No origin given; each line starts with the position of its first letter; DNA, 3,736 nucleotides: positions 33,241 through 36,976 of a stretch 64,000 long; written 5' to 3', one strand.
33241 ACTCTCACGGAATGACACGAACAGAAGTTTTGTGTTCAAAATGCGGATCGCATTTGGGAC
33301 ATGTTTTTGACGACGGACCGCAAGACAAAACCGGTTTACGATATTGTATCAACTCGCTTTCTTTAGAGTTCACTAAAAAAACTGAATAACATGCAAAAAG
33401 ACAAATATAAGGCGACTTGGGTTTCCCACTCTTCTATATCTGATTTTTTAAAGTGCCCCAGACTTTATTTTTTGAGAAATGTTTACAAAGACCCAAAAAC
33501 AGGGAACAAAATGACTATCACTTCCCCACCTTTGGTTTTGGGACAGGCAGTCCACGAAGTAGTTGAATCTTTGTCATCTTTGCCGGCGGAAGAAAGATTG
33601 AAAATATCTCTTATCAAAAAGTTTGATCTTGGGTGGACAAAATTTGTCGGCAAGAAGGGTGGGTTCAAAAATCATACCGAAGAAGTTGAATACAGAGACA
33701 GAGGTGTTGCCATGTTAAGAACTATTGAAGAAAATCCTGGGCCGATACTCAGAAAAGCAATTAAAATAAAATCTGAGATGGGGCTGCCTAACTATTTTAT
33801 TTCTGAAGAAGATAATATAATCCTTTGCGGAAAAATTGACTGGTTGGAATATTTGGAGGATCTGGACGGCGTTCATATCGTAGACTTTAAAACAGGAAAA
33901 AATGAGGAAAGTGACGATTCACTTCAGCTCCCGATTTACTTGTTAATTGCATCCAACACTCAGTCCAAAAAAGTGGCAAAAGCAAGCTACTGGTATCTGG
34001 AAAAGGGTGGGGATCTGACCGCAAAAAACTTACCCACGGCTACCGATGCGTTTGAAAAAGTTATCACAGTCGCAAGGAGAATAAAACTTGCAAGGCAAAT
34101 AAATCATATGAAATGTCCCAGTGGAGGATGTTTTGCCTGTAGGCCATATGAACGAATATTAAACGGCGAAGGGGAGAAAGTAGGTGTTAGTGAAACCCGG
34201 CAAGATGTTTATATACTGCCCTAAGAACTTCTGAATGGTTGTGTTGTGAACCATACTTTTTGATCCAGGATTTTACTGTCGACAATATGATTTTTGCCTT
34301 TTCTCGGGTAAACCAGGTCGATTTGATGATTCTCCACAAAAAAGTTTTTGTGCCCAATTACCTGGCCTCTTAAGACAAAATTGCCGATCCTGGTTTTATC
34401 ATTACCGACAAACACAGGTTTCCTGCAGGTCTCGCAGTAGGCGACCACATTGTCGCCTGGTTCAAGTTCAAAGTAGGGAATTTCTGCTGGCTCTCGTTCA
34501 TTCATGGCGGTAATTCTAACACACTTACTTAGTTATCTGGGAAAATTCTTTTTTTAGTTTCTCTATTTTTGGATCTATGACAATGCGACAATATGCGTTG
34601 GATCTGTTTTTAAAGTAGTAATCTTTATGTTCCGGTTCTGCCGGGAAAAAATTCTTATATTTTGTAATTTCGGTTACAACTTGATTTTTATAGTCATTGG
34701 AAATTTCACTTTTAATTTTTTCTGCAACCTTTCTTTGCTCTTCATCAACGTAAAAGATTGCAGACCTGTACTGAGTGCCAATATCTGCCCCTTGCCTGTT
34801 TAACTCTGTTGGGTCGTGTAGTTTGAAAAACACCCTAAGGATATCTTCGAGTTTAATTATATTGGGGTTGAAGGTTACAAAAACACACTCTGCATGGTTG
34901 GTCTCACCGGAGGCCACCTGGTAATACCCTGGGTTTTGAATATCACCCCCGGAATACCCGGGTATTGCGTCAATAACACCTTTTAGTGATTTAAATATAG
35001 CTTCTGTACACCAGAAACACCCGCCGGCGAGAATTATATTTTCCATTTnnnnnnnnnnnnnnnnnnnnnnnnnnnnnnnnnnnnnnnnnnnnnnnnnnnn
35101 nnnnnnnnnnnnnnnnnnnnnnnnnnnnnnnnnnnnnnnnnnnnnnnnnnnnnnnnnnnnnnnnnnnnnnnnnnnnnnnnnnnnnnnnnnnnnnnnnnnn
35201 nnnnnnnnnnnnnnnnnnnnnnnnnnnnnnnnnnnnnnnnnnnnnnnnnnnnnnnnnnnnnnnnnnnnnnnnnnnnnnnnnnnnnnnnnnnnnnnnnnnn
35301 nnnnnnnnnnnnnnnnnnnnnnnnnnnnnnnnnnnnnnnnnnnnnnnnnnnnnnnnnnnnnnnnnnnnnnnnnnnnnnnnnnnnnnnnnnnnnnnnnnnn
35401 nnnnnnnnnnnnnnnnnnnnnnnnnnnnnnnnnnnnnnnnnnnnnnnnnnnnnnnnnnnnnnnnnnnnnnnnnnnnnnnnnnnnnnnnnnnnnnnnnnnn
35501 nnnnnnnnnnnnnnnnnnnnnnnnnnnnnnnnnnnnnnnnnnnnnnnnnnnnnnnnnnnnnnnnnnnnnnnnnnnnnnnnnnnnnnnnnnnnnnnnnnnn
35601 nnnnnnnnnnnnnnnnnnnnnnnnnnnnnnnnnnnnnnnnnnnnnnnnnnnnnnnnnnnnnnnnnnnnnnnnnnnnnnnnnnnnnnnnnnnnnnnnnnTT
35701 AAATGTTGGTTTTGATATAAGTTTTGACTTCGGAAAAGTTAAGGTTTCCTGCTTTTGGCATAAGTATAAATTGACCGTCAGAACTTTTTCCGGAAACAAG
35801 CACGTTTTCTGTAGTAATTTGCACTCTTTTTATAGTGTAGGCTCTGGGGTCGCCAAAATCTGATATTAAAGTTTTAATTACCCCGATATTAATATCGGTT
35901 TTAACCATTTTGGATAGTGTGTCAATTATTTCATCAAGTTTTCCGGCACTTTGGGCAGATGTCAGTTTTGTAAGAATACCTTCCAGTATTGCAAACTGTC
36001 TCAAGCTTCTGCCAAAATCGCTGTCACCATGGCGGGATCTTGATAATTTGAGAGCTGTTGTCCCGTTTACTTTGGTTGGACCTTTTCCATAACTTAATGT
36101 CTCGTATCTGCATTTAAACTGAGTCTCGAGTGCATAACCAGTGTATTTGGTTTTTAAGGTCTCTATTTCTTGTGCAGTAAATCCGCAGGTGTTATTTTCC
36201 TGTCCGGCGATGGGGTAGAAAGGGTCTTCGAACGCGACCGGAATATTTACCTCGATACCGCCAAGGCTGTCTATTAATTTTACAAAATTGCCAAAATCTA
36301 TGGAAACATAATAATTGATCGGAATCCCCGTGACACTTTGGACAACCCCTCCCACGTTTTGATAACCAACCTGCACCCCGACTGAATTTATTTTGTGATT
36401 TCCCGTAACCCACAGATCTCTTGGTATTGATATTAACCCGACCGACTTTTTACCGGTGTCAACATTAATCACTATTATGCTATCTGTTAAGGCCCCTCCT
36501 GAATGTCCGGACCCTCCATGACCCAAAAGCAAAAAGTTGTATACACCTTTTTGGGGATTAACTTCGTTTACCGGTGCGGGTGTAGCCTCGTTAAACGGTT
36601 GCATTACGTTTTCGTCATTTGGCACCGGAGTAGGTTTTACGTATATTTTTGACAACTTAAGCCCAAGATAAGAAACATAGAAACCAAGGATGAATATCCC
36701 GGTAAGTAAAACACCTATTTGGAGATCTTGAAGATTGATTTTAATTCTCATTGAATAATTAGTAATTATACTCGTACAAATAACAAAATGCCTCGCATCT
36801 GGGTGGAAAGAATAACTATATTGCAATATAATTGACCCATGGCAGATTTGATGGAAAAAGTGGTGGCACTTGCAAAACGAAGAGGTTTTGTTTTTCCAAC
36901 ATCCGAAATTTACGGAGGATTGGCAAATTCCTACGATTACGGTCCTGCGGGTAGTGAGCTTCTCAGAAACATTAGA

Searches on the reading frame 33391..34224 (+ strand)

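Call 6: search_protein_families(library=pfam, proteins=[window:33391-34224:+], max_evalue=0.01)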
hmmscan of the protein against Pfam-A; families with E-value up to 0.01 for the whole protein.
window:33391-34224:+ (277 aa): 2 families
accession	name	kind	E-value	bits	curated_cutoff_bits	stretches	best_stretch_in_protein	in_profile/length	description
PF12705.13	PDDEXK_1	-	2.6e-22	80.4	22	1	11-244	2-234/247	PD-(D/E)XK nuclease superfamily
PF01930.23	Cas_Cas4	-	0.0024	18.4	22.7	1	146-241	53-144/160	Domain of unknown function DUF83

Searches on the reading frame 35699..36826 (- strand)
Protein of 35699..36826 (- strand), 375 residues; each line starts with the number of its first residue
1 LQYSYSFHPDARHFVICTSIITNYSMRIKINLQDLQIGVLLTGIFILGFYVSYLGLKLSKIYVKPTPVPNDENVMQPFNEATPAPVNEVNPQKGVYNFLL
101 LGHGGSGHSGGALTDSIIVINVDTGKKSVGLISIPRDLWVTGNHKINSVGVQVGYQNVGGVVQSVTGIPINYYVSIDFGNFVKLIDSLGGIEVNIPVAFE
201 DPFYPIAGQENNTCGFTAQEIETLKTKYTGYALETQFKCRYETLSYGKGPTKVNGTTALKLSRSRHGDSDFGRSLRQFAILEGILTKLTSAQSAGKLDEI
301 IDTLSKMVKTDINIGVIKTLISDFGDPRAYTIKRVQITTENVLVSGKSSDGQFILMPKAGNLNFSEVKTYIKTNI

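Call 6: search_protein_families(library=pfam, proteins=[window:35699-36826:-], max_evalue=0.01)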
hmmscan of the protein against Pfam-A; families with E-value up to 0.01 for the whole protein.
window:35699-36826:- (375 aa): 1 family
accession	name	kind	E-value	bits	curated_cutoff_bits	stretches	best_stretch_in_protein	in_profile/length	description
PF03816.19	LytR_cpsA_psr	-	5.8e-30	104.9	24.6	1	114-289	2-149/150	LytR_cpsA_psr family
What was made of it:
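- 35699..36826 (-): LCP (LytR-CpsA-Psr) glycopolymer-to-peptidoglycan transferase; candidate final attachment enzyme (association inferred). LytR_cpsA_psr 104.9 bits (call 6).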

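Call 54: search_protein_families(library=ncbifam, proteins=[window:35699-36826:-], max_evalue=0.001)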
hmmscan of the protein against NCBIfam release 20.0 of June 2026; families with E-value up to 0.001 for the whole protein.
window:35699-36826:- (375 aa): 4 families
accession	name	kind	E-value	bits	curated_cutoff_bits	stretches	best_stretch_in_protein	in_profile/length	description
TIGR00350.1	lytR_cpsA_psr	domain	5.6e-28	98.1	62.3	2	112-202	1-99/152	LCP family glycopolymer transferase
NF006897.1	PRK09379.1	equivalog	1e-26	93.9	441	2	229-339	157-268/298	polyisoprenyl-teichoic acid--peptidoglycan teichoic acid transferase TagU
NF051849.1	LCP_trans_Cps2A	equivalog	3.2e-18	66.2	650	2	235-338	330-436/477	LCP family glycopolymer transferase CpsA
NF047591.1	ligase_LytR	equivalog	6e-16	58.7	450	2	248-348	193-295/336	glycopolymer--peptidoglycan transferase LytR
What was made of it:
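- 35699..36826 (-): TIGR00350 98.1 bits against cut-off 62.3 (call 54).
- On LCP-attached wall glycopolymer: The LCP gene at 35699-36826(-) scores 98.1 bits on TIGR00350 against a cut-off of 62.3 (call 54).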
